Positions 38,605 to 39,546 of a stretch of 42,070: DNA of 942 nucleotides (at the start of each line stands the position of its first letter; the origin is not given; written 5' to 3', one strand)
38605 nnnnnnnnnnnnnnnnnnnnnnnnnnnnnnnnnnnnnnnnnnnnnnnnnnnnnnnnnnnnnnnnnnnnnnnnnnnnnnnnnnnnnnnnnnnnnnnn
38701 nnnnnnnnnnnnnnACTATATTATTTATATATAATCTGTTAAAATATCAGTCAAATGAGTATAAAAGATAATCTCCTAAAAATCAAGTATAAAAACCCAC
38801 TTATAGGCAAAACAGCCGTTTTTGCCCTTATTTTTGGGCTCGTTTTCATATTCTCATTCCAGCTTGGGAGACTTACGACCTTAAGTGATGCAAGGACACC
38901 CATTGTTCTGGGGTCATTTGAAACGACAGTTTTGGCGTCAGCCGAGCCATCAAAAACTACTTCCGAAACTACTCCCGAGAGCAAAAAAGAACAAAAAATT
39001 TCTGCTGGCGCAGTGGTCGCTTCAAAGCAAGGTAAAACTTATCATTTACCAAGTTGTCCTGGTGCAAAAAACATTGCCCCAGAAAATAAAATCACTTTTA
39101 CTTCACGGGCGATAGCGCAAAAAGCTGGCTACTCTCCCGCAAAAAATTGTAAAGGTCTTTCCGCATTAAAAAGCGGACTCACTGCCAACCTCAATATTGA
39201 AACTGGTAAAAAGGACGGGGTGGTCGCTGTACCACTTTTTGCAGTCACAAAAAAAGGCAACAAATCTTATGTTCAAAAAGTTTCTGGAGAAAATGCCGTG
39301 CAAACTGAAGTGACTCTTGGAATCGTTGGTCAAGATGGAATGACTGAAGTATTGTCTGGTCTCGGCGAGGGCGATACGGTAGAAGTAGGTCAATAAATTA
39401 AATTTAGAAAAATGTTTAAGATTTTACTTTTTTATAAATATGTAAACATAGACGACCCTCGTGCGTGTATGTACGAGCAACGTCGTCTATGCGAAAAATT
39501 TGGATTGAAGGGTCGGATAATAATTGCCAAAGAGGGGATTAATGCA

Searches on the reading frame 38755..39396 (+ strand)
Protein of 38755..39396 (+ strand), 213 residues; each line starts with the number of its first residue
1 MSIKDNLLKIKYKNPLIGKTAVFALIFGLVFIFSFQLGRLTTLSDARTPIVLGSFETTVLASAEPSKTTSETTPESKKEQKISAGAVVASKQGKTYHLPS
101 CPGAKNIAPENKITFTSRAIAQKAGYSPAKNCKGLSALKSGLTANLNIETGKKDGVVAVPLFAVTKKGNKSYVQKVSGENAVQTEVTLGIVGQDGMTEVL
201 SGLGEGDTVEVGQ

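Call 13: search_protein_families(library=pfam, proteins=[window:38755-39396:+])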
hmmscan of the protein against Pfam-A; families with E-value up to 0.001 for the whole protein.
window:38755-39396:+ (213 aa): 1 family
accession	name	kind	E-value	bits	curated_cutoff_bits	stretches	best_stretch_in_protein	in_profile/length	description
PF02805.21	Ada_Zn_binding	-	6.8e-05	23.2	23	1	80-133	11-63/65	Metal binding domain of Ada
